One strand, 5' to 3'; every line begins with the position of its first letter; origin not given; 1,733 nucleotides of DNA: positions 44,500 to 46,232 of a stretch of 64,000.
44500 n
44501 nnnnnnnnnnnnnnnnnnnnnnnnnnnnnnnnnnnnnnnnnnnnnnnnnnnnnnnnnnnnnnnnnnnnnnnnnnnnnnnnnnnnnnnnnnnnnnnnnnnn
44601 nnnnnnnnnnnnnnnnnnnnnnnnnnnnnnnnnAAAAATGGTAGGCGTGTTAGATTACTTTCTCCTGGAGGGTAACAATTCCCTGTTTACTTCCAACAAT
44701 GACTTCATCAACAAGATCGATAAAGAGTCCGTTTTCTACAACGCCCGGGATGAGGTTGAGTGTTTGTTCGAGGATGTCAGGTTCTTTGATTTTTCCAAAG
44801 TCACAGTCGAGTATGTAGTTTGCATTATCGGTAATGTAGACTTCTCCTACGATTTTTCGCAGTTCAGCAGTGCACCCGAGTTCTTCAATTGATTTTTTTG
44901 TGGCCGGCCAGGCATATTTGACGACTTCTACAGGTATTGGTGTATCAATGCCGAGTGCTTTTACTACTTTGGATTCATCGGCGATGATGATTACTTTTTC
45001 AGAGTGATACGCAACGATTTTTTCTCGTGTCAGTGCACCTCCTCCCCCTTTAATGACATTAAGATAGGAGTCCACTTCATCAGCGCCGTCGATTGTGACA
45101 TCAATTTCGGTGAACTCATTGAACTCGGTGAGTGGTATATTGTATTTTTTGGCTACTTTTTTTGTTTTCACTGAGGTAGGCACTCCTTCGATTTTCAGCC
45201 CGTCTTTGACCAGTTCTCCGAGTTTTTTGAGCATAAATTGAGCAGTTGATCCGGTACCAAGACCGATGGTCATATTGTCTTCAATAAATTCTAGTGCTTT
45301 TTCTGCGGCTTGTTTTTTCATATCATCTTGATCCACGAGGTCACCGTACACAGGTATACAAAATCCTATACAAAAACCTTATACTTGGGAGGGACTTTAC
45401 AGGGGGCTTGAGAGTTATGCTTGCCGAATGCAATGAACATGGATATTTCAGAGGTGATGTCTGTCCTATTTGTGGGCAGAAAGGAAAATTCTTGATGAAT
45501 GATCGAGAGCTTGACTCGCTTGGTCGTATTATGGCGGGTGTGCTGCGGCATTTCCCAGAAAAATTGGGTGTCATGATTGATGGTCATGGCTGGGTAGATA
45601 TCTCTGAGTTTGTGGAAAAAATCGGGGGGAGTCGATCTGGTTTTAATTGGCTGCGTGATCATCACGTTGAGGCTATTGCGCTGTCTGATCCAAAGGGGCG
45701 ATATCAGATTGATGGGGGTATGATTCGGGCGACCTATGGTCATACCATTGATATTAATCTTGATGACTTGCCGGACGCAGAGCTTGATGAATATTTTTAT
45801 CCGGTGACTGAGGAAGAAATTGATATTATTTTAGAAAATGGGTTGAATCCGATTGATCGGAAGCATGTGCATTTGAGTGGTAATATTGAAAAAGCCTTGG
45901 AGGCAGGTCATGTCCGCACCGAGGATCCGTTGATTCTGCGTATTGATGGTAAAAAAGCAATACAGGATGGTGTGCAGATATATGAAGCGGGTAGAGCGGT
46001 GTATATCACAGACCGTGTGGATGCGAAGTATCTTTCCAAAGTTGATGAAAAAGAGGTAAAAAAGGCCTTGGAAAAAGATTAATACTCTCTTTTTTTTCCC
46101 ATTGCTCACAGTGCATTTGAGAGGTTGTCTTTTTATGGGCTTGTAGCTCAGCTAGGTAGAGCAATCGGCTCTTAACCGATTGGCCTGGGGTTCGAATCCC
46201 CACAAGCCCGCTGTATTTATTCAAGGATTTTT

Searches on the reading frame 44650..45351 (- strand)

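Call 78: search_protein_families(library=ncbifam, proteins=[window:44650-45351:-], max_evalue=1e-8)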
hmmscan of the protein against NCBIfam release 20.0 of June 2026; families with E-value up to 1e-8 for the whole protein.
window:44650-45351:- (233 aa): 3 families
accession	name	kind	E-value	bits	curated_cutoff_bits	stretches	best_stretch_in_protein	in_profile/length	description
NF001924.0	PRK00702.1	equivalog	5.8e-86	287.4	192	1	7-229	3-221/223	ribose-5-phosphate isomerase RpiA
TIGR00021.1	rpiA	equivalog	2.8e-81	272.1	126.4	1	11-225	1-217/218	ribose 5-phosphate isomerase A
NF010585.0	PRK13978.1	equivalog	2.5e-57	194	365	1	6-227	2-225/228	ribose 5-phosphate isomerase A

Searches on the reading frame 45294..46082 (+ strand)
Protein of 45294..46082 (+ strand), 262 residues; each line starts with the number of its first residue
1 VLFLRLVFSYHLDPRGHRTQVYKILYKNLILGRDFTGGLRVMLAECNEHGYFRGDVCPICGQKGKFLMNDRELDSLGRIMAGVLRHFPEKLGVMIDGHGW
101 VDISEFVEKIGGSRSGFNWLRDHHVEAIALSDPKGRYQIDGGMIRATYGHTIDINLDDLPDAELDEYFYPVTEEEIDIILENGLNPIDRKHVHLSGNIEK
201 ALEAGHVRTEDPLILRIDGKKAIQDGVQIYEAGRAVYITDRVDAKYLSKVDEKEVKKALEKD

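Call 78: search_protein_families(library=ncbifam, proteins=[window:45294-46082:+], max_evalue=1e-8)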
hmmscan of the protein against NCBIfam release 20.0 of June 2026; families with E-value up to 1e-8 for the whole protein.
window:45294-46082:+ (262 aa): 4 families
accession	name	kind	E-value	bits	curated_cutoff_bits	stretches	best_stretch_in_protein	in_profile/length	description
NF002015.0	PRK00819.1-5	equivalog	7.3e-72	241.3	279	1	42-251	3-208/210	RNA 2'-phosphotransferase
NF002013.0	PRK00819.1-2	equivalog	2e-39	135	231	1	75-249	9-180/183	RNA 2'-phosphotransferase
NF002014.0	PRK00819.1-4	equivalog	4.1e-34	118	239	1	68-250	1-181/182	RNA 2'-phosphotransferase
NF002012.0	PRK00819.1-1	equivalog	8.9e-16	58.2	233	1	68-247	4-182/184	RNA 2'-phosphotransferase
